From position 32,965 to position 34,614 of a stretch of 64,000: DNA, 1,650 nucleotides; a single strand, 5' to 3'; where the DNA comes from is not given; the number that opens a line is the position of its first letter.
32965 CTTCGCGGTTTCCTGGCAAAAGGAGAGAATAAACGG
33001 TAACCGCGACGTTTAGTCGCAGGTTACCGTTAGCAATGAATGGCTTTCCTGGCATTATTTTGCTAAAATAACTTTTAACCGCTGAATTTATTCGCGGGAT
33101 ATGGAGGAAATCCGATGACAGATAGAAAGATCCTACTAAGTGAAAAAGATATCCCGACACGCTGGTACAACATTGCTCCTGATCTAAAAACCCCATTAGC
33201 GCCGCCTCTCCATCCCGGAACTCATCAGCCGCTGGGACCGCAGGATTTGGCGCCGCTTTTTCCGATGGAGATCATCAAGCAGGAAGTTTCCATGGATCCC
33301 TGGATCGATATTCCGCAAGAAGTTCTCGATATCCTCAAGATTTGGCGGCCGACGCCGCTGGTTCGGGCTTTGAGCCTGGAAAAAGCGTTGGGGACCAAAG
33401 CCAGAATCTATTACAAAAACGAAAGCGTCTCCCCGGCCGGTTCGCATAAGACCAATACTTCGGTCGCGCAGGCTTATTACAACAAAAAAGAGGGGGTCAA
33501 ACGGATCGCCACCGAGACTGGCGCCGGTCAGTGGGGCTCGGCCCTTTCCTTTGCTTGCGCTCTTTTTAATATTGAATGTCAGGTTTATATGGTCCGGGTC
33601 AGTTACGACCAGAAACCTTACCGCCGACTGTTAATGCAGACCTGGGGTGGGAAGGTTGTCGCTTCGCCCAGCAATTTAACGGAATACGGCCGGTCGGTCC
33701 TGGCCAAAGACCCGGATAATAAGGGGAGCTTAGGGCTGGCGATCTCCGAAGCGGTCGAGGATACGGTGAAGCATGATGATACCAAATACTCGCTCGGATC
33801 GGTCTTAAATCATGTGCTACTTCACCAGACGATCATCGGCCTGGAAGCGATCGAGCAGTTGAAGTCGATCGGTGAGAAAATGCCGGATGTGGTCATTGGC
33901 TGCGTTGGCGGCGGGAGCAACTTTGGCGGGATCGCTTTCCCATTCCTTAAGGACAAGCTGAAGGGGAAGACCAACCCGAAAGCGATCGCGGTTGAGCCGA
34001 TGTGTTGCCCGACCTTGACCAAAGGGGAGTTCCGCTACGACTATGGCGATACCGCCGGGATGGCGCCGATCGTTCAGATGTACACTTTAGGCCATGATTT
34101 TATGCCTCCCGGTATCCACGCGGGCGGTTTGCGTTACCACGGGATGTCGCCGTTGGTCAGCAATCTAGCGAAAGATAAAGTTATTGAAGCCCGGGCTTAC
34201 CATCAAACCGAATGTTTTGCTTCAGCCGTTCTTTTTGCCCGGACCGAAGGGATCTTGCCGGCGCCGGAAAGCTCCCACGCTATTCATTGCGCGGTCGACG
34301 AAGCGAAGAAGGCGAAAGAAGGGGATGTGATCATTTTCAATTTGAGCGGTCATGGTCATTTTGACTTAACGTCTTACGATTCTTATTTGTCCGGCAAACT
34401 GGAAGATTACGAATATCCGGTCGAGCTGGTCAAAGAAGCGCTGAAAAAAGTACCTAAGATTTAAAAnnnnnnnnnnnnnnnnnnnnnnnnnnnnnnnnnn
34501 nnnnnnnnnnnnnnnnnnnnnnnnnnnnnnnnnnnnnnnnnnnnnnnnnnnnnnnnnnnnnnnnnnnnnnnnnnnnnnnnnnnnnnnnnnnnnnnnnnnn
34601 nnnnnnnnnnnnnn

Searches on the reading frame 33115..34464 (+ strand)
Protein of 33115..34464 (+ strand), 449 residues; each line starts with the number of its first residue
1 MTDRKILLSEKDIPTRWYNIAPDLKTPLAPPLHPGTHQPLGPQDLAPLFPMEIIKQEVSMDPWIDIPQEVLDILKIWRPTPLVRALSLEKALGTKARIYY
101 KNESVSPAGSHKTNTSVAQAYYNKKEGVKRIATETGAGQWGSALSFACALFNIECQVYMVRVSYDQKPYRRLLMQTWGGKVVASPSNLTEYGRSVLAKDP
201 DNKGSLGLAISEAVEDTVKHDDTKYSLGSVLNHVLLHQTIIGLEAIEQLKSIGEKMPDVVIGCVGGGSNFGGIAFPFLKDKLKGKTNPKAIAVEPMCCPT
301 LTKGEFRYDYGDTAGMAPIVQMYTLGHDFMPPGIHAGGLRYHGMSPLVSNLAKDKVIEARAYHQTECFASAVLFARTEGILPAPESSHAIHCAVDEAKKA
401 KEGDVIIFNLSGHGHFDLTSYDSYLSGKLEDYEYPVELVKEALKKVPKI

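Call 74: search_protein_families(library=pfam, proteins=[window:33115-34464:+], max_evalue=0.00001)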
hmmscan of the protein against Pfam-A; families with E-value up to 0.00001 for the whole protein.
window:33115-34464:+ (449 aa): 1 family
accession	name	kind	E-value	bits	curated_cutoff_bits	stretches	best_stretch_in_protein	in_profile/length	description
PF00291.31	PALP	-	2.3e-42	145.8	35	1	76-412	4-295/295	Pyridoxal-phosphate dependent enzyme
